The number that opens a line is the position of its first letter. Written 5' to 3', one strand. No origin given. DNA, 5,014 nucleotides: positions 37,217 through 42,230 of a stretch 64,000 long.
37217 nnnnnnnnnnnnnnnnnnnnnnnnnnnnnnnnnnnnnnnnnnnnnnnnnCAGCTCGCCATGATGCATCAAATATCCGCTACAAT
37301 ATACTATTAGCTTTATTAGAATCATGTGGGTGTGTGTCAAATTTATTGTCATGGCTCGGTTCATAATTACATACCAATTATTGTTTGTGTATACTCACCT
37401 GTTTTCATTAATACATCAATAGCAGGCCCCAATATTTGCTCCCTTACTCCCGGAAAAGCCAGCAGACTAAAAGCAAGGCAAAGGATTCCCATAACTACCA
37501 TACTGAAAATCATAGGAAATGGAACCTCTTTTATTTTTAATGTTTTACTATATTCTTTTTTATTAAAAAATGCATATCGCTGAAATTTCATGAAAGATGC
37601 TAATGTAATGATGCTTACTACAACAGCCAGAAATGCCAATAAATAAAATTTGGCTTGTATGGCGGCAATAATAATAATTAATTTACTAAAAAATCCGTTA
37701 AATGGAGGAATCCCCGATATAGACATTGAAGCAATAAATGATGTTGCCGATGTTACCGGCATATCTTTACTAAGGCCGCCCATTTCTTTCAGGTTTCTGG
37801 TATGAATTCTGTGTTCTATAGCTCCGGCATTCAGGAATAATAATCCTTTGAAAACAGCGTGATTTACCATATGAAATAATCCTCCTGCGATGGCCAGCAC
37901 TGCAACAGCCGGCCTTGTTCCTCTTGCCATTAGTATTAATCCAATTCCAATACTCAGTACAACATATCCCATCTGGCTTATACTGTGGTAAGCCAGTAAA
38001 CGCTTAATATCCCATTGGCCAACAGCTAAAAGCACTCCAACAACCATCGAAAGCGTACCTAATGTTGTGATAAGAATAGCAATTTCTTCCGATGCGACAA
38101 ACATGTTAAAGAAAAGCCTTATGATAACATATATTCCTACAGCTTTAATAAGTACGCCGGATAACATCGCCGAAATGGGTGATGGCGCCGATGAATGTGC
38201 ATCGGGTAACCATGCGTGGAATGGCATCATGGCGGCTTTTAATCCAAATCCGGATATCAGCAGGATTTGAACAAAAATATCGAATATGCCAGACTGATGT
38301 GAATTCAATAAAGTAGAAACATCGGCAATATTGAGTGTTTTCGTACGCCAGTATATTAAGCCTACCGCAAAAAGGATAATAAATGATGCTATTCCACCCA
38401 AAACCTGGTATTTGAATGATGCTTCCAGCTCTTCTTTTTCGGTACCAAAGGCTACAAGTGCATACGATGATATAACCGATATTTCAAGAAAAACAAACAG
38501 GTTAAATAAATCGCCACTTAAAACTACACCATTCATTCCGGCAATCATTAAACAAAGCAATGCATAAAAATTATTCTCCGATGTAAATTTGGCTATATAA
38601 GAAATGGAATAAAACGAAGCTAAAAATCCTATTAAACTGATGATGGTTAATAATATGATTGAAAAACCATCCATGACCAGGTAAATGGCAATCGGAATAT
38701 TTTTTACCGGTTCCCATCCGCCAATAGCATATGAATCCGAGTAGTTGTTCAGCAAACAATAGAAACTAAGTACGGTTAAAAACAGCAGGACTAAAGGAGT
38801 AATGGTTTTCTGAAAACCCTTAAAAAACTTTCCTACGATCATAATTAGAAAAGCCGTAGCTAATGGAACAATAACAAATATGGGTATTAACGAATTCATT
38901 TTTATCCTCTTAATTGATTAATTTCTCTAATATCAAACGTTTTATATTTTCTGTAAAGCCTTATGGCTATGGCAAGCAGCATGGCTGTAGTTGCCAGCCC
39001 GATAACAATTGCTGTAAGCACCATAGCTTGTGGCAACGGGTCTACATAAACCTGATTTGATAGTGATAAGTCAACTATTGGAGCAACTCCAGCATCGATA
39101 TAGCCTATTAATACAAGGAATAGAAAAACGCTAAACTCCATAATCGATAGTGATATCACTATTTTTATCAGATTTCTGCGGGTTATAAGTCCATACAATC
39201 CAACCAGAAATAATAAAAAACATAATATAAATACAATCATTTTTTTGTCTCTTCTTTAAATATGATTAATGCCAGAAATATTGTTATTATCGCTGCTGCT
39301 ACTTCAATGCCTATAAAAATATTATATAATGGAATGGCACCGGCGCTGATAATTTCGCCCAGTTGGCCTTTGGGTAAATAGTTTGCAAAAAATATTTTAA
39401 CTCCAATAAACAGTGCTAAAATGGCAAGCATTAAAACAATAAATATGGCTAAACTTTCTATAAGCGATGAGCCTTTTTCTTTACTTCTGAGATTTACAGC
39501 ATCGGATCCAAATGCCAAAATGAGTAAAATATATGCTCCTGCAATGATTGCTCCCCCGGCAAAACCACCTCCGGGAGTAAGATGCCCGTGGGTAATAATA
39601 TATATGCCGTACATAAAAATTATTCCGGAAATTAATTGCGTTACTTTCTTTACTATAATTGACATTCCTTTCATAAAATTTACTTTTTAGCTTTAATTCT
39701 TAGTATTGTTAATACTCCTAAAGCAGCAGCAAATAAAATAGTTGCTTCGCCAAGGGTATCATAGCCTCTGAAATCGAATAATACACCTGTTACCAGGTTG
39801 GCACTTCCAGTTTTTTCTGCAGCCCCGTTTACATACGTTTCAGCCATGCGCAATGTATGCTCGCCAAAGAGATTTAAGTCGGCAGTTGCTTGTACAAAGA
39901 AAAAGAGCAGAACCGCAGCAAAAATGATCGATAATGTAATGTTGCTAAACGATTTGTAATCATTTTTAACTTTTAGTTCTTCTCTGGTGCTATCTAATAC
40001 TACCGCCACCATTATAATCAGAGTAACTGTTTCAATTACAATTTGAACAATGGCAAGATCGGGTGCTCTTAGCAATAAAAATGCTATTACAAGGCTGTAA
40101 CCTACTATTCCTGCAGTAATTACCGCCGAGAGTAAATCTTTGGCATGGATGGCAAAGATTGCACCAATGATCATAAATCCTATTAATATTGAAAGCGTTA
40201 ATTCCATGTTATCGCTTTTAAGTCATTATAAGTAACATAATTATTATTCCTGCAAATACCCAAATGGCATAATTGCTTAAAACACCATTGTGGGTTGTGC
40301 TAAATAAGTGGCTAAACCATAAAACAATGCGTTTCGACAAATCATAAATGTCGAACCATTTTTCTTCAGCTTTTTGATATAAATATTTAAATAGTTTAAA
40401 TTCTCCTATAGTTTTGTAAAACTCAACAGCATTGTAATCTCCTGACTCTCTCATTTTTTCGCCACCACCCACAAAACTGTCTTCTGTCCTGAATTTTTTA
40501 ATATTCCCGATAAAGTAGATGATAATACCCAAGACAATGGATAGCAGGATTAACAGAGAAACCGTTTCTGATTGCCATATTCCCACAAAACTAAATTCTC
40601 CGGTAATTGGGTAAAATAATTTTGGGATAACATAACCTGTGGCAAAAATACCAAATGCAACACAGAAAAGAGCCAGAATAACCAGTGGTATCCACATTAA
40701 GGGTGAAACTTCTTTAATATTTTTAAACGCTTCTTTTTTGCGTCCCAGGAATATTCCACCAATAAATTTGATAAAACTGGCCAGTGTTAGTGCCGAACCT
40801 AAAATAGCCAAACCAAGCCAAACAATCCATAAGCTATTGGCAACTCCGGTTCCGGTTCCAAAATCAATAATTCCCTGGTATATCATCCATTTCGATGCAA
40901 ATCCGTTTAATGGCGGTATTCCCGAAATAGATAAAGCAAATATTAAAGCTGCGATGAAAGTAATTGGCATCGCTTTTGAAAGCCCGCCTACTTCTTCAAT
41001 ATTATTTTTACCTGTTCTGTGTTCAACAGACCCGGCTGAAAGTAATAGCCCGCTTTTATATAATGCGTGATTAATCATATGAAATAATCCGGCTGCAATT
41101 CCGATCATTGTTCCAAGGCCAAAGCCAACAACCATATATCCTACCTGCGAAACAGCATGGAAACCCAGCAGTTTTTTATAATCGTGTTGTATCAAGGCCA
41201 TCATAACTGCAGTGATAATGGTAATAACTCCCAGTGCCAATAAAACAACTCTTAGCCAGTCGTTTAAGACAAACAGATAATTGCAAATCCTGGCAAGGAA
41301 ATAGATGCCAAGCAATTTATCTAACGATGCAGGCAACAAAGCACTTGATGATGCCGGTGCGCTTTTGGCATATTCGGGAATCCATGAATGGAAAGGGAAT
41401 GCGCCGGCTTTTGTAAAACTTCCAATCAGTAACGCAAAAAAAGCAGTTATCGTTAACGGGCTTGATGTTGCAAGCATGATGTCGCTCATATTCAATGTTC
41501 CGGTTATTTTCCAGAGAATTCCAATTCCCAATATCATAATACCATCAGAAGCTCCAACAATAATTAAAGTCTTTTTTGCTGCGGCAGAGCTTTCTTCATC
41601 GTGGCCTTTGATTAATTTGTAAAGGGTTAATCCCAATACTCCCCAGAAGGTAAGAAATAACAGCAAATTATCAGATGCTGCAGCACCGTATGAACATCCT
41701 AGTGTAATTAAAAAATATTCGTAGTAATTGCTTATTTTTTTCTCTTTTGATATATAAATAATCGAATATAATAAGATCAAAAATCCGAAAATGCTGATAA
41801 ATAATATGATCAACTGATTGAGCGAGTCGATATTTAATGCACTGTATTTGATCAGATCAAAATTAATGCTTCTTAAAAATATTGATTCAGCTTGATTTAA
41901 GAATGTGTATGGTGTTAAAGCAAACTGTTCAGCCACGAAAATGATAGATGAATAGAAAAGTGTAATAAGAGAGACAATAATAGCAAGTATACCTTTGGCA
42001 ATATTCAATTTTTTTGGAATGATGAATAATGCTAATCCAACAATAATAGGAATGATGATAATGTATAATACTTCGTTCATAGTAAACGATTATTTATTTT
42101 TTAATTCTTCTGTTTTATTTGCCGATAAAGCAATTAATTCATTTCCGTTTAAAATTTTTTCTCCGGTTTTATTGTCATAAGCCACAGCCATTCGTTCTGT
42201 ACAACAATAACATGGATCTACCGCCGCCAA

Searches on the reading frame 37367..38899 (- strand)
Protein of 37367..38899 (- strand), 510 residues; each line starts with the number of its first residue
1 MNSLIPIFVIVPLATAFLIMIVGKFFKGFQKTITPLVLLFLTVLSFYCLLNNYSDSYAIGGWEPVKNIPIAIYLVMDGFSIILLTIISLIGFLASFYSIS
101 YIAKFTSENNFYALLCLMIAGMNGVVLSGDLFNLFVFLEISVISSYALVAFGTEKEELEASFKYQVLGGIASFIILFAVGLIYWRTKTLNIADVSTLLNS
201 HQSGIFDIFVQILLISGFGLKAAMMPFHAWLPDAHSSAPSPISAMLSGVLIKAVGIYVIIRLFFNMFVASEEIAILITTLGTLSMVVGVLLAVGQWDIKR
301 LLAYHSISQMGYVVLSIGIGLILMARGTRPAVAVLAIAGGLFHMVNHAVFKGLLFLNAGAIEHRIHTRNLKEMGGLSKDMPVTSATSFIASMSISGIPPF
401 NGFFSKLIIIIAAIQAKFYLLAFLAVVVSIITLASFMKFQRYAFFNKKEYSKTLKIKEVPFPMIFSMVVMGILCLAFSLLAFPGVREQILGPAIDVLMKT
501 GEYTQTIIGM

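Call 31: search_protein_families(library=pfam, proteins=[window:37367-38899:-], max_evalue=0.001)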
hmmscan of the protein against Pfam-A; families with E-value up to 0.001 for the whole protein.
window:37367-38899:- (510 aa): 3 families
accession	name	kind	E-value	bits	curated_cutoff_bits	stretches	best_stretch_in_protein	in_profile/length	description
PF00361.26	Proton_antipo_M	-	5.8e-68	229.7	21.5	1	128-432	1-294/294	NADH:quinone oxidoreductase/Mrp antiporter, TM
PF10125.14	NADHdeh_related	-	3.8e-08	33.4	27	1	111-238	72-192/218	NADH dehydrogenase I, subunit N related protein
PF00662.26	Proton_antipo_N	-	6.4e-06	26.4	24.5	1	62-112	1-51/51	NADH-Ubiquinone oxidoreductase (complex I), chain 5 N-terminus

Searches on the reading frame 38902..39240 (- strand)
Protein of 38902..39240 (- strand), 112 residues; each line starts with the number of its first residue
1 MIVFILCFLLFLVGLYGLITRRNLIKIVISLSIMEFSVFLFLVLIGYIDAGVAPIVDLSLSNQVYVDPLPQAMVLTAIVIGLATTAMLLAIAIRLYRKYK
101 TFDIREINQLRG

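Call 31: search_protein_families(library=pfam, proteins=[window:38902-39240:-], max_evalue=0.001)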
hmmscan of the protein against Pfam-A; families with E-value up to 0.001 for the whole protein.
window:38902-39240:- (112 aa): 1 family
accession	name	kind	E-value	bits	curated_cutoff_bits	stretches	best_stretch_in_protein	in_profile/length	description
PF00420.29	Oxidored_q2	-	4.9e-30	103.6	26.1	1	3-112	2-95/95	NADH-ubiquinone/plastoquinone oxidoreductase chain 4L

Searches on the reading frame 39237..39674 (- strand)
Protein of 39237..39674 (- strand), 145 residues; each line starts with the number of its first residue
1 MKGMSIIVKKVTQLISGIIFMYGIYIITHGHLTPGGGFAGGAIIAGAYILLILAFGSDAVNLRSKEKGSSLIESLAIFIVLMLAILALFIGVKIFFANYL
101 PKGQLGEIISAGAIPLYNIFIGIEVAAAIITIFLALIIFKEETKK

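Call 3: search_protein_families(library=pfam, proteins=[window:39237-39674:-], max_evalue=0.001)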
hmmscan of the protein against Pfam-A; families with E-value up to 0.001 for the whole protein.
window:39237-39674:- (145 aa): 1 family
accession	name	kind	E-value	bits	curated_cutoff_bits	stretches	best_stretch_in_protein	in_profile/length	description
PF04039.18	MnhB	-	4.7e-24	85.5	22.5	1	7-130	1-126/127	Domain related to MnhB subunit of Na+/H+ antiporter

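Call 4: search_protein_families(library=ncbifam, proteins=[window:39237-39674:-], max_evalue=0.001)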
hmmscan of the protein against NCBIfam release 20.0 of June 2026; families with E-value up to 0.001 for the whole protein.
window:39237-39674:- (145 aa): 18 families
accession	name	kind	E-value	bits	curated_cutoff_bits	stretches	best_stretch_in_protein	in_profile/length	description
NF006248.0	PRK08386.1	subfamily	1.1e-29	103.2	92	1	4-143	3-150/151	putative monovalent cation/H+ antiporter subunit B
NF006249.0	PRK08387.1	equivalog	4.8e-23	82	111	1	4-141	3-131/133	putative monovalent cation/H+ antiporter subunit B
NF009217.0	PRK12567.1-1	equivalog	3e-19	69.4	268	1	5-136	99-231/238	putative monovalent cation/H+ antiporter subunit B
NF009229.0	PRK12579.1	equivalog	2.1e-16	60.2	229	1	4-136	108-244/258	putative monovalent cation/H+ antiporter subunit B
NF004924.0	PRK06281.1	equivalog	1.5e-15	57.4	137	1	4-143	1-151/154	putative monovalent cation/H+ antiporter subunit B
NF009219.0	PRK12567.1-3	equivalog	6.1e-13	48.8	179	1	5-138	92-215/220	putative monovalent cation/H+ antiporter subunit B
NF009224.0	PRK12574.1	equivalog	8.4e-13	48.9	171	1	1-136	1-136/141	monovalent cation/H+ antiporter subunit B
NF009161.0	PRK12507.1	equivalog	4.4e-12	45.8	272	1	6-136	198-329/336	putative monovalent cation/H+ antiporter subunit B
NF009162.0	PRK12508.1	equivalog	6.1e-12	45.9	120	1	6-137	5-134/139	Na(+)/H(+) antiporter subunit B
NF009223.0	PRK12573.1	subfamily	7e-12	45.6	152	1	2-135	2-135/140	Na(+)/H(+) antiporter subunit B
NF009163.0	PRK12509.1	equivalog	2.7e-11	43.7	148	1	4-136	2-132/137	Na+/H+ antiporter subunit B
NF009160.0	PRK12505.1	equivalog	9e-11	41.5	140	1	6-136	27-154/179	putative monovalent cation/H+ antiporter subunit B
NF009288.0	PRK12648.1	equivalog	6.8e-08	31.1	1104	1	4-136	800-932/954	monovalent cation/H+ antiporter subunit A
NF009218.0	PRK12567.1-2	equivalog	1.2e-07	31.8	184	1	11-137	88-194/200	putative monovalent cation/H+ antiporter subunit B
NF009284.0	PRK12644.1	equivalog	6.9e-07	27.7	962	1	4-98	815-908/975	Na+/H+ antiporter subunit A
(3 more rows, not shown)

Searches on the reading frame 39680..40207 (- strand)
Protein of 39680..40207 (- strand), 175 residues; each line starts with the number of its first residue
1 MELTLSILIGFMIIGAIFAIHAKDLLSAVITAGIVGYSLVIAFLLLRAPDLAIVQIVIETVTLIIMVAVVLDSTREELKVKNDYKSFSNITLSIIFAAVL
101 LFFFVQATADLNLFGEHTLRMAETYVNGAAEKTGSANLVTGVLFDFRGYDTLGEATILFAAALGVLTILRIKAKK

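Call 3: search_protein_families(library=pfam, proteins=[window:39680-40207:-], max_evalue=0.001)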
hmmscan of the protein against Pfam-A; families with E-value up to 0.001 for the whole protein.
window:39680-40207:- (175 aa): 2 families
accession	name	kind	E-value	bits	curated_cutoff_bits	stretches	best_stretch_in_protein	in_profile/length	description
PF13244.11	MbhD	-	2.5e-16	60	27.2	1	11-70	2-62/67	MBH, subunit D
PF20501.3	MbhE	-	4.7e-10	39.8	27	1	118-170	30-82/98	MBH, subunit E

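Call 4: search_protein_families(library=ncbifam, proteins=[window:39680-40207:-], max_evalue=0.001)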
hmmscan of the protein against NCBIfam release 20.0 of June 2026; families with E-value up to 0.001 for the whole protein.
window:39680-40207:- (175 aa): 18 families
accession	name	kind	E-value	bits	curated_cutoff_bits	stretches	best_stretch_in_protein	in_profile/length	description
NF009287.0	PRK12647.1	equivalog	3.9e-26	91.8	937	1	7-174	603-764/773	putative monovalent cation/H+ antiporter subunit A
NF009284.0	PRK12644.1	equivalog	9.2e-25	86.9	962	1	8-169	605-761/975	Na+/H+ antiporter subunit A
NF009159.0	PRK12504.1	equivalog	1.1e-24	87.4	141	1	7-172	9-175/178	DUF4040 domain-containing protein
NF009285.0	PRK12645.1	equivalog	1.3e-24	86.5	1028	1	6-175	632-796/804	Na+/H+ antiporter subunit A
NF009290.0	PRK12650.1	equivalog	7.5e-24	83.7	980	1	7-170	607-764/966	DUF4040 family protein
NF009289.0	PRK12649.1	equivalog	4.4e-23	81.6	1117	1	6-175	622-788/789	putative monovalent cation/H+ antiporter subunit A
NF009288.0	PRK12648.1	equivalog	2.5e-22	78.8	1104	1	8-170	612-774/954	monovalent cation/H+ antiporter subunit A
NF009161.0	PRK12507.1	equivalog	8.4e-21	74.5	272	1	4-174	11-180/336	putative monovalent cation/H+ antiporter subunit B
NF009286.0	PRK12646.1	equivalog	1.8e-20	73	1063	1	7-174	633-793/800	DUF4040 family protein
TIGR00940.1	2a6301s01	subfamily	3.7e-19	68.5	920.45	1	7-172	626-786/793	monovalent cation:proton antiporter subunit A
NF009217.0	PRK12567.1-1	equivalog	4.1e-13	49.4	268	1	91-174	8-90/238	putative monovalent cation/H+ antiporter subunit B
NF004172.0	PRK05640.1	equivalog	3.1e-12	46.9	156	1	5-172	2-150/152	putative monovalent cation/H+ antiporter subunit B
NF004923.0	PRK06280.1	equivalog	2.1e-07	31.2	80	1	7-76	7-76/79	hypothetical protein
NF006242.0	PRK08378.1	subfamily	2.9e-07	30.9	98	1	6-66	9-71/85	hypothetical protein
NF009229.0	PRK12579.1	equivalog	1.9e-05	24.3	229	1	136-163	44-71/258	putative monovalent cation/H+ antiporter subunit B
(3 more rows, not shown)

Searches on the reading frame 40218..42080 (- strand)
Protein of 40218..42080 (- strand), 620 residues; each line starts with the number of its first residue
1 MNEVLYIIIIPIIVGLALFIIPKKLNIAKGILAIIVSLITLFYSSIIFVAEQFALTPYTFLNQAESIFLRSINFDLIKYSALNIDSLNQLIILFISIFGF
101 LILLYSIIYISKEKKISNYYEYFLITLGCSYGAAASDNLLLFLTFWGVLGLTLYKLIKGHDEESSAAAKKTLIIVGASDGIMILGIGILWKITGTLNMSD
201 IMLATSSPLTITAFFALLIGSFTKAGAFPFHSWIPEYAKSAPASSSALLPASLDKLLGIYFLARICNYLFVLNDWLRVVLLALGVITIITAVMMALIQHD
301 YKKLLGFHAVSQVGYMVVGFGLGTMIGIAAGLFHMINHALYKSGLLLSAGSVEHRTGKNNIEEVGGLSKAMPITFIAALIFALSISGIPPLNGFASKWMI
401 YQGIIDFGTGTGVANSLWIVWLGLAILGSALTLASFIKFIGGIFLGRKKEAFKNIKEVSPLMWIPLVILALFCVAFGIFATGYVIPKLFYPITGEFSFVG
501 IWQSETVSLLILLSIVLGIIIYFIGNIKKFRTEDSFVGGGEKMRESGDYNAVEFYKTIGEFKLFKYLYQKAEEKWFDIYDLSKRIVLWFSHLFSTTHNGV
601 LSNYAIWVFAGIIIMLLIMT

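Call 3: search_protein_families(library=pfam, proteins=[window:40218-42080:-], max_evalue=0.001)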
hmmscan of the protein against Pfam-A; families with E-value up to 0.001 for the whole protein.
window:40218-42080:- (620 aa): 2 families
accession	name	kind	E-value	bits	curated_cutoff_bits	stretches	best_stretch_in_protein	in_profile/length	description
PF00361.26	Proton_antipo_M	-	2.2e-59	201.5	21.5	1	136-414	1-285/294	NADH:quinone oxidoreductase/Mrp antiporter, TM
PF00662.26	Proton_antipo_N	-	0.0003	21.1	24.5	1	82-120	13-51/51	NADH-Ubiquinone oxidoreductase (complex I), chain 5 N-terminus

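Call 4: search_protein_families(library=ncbifam, proteins=[window:40218-42080:-], max_evalue=0.001)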
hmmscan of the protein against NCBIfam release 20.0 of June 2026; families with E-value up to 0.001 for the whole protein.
window:40218-42080:- (620 aa): 74 families (the best 25 are shown)
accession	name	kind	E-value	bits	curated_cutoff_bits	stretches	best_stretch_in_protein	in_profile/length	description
NF006419.0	PRK08668.1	equivalog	4.9e-78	263.4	617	1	2-617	2-610/613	NADH dehydrogenase subunit M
NF006240.0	PRK08376.1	subfamily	1.1e-77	262.1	662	1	5-492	8-503/521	putative monovalent cation/H+ antiporter subunit D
NF009288.0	PRK12648.1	equivalog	5.2e-74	249.9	1104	1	4-525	3-523/954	monovalent cation/H+ antiporter subunit A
NF005086.0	PRK06521.1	equivalog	5.3e-73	246.6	667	1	32-496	31-506/669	hydrogenase 4 subunit B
NF005141.0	PRK06590.1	equivalog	3.1e-71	241.1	556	1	3-619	4-609/615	NADH-quinone oxidoreductase subunit L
TIGR00940.1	2a6301s01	subfamily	4.2e-70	237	920.45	1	60-522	55-539/793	monovalent cation:proton antiporter subunit A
NF009287.0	PRK12647.1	equivalog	3.5e-69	234.2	937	1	68-524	62-517/773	putative monovalent cation/H+ antiporter subunit A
NF009289.0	PRK12649.1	equivalog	4e-66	223.9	1117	1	6-523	9-534/789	putative monovalent cation/H+ antiporter subunit A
TIGR01974.1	NDH_I_L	subfamily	2e-65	221.9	407.5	1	5-619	4-629/630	NADH-quinone oxidoreductase subunit L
NF009285.0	PRK12645.1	equivalog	5.3e-65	220.1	1028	1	3-481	3-494/804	Na+/H+ antiporter subunit A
NF005097.0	PRK06525.1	equivalog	1.4e-62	211.9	430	1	4-481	5-476/480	hydrogenase 4 subunit D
NF009284.0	PRK12644.1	equivalog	2e-61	208.2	962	1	81-523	69-520/975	Na+/H+ antiporter subunit A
NF009290.0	PRK12650.1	equivalog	1.2e-60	205.5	980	1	77-524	73-521/966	DUF4040 family protein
NF009310.0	PRK12668.1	equivalog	1.1e-57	196.2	564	1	38-492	22-445/584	Na(+)/H(+) antiporter subunit D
NF004920.0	PRK06277.1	equivalog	3.1e-57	194.4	578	1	6-481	6-462/478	energy conserving hydrogenase EhbF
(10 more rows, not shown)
